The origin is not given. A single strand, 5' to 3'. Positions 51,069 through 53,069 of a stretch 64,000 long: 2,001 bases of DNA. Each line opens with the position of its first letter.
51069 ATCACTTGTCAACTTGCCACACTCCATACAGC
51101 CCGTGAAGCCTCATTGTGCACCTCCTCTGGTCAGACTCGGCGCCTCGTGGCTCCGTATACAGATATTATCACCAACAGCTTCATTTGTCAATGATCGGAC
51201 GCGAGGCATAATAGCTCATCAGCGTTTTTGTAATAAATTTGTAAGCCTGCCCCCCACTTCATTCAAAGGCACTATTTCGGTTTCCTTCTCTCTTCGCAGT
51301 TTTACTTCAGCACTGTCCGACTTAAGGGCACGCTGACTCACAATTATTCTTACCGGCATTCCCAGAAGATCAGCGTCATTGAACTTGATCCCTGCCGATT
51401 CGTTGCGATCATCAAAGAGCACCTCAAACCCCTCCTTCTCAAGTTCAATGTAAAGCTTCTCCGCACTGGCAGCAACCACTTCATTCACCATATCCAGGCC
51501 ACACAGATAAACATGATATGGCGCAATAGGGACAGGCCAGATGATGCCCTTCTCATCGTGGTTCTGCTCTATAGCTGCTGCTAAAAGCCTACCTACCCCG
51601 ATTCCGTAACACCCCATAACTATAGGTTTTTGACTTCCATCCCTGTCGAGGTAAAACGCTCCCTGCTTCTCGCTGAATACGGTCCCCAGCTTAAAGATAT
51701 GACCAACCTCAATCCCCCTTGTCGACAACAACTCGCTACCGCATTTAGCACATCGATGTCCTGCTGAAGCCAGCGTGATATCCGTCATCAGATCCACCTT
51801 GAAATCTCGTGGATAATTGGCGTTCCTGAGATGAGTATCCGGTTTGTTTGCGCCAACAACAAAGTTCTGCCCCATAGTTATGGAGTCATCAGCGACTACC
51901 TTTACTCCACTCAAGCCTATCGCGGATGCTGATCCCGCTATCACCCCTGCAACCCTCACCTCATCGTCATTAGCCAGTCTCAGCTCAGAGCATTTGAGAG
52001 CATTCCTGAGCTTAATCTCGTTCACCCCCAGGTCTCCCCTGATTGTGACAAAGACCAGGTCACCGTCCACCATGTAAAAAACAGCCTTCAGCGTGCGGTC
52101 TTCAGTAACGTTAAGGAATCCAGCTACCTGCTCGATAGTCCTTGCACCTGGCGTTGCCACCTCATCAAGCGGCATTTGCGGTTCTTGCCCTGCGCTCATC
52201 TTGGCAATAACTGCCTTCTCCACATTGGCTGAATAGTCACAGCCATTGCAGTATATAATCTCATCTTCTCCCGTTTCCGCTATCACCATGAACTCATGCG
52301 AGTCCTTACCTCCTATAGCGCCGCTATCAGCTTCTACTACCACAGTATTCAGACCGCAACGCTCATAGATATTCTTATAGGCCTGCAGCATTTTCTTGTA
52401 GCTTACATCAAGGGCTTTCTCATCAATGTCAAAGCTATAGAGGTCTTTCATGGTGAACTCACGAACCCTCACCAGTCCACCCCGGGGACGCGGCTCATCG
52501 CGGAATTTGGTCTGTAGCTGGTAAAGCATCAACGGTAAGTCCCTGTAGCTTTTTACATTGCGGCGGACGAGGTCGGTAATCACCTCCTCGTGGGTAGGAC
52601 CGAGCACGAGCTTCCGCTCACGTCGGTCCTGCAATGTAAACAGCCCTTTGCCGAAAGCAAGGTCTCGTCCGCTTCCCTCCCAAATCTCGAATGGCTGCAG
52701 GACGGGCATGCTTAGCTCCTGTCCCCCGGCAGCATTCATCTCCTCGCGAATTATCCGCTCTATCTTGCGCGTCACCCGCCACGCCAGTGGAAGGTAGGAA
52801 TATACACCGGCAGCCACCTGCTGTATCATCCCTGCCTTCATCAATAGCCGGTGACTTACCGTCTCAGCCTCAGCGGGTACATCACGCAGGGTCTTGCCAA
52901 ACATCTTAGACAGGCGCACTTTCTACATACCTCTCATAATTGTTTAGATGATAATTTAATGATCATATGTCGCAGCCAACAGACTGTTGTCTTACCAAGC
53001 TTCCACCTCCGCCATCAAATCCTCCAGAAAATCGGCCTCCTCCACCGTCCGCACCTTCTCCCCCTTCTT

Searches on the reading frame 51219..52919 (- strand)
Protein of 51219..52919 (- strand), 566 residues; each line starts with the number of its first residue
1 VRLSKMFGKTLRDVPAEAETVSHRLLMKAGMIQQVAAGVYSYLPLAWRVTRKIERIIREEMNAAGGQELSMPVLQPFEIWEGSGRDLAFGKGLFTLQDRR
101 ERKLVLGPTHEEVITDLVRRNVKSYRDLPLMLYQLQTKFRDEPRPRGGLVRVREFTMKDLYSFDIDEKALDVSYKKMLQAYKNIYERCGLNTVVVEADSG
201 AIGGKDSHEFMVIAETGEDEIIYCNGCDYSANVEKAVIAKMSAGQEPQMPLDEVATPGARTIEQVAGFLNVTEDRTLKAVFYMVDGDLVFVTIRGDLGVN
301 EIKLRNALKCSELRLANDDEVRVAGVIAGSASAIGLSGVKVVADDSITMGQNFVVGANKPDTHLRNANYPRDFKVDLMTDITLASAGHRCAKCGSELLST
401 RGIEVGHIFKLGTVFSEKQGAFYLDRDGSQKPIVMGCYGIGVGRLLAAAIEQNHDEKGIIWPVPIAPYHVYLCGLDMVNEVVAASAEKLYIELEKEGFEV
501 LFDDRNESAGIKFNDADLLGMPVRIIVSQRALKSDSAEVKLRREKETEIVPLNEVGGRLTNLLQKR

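Call 11: search_protein_families(library=pfam, proteins=[window:51219-52919:-])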
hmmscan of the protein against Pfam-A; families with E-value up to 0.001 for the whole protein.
window:51219-52919:- (566 aa): 3 families
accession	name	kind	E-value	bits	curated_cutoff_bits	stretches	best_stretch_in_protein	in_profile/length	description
PF00587.30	tRNA-synt_2b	-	3.4e-37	128.7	29.3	1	94-453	1-179/179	tRNA synthetase class II core domain (G, H, P, S and T)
PF04073.20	tRNA_edit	-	8.7e-23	81.2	25.5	1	256-368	1-117/123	Aminoacyl-tRNA editing domain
PF03129.25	HGTP_anticodon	-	3.3e-15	56.5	21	1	479-560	8-92/94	Anticodon binding domain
